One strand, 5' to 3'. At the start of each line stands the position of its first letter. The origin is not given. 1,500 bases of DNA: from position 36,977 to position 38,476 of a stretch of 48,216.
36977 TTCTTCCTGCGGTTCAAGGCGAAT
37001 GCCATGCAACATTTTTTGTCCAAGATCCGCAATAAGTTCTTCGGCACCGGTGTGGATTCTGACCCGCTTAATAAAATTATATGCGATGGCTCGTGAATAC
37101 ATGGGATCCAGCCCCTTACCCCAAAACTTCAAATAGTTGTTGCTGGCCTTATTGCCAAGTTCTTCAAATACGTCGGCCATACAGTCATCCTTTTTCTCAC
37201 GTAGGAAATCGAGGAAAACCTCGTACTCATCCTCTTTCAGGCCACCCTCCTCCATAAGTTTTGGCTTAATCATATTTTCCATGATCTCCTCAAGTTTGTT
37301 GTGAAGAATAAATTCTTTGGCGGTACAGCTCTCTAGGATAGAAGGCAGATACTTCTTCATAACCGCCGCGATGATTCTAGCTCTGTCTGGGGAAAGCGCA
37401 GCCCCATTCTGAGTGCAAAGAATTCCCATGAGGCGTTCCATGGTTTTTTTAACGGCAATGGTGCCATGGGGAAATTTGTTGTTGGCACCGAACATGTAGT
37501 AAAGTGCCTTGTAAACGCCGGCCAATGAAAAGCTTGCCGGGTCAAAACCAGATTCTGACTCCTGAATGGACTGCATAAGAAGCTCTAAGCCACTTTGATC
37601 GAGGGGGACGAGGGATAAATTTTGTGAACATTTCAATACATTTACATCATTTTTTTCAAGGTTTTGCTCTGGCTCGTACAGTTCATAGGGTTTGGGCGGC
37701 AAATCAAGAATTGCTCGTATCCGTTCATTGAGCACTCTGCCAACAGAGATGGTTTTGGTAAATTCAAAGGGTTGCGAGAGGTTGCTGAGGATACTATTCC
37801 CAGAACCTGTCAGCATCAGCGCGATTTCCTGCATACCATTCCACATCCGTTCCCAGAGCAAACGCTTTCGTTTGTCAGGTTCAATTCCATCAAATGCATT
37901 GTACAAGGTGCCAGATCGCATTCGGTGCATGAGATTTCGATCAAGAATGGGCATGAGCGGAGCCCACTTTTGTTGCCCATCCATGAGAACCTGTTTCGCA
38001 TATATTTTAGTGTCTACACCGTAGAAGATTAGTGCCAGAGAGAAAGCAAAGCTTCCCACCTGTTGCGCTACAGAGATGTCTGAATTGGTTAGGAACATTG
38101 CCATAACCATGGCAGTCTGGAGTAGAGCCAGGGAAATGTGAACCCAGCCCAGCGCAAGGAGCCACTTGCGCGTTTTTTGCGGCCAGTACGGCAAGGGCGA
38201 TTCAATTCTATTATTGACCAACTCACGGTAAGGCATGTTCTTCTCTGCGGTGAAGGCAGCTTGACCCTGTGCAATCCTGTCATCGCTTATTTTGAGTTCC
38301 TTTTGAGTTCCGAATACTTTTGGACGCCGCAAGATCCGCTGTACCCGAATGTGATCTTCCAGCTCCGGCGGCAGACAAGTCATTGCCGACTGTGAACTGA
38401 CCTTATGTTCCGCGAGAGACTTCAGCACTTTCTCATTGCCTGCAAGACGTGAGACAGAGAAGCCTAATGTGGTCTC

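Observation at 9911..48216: Array of five consecutive giant, non-repetitive, family-less ORFs (>=12,680 aa in total)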

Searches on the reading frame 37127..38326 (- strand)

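Call 84: search_protein_families(library=pfam, proteins=[window:37127-38326:-], max_evalue=0.05)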
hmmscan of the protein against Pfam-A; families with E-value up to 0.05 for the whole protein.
window:37127-38326:- (400 aa): 1 family
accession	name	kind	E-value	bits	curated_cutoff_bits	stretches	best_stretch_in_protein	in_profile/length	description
PF24714.1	TOR1L1_N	-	0.049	13.4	43.3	0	290-325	55-90/281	TORTIFOLIA1 N-terminal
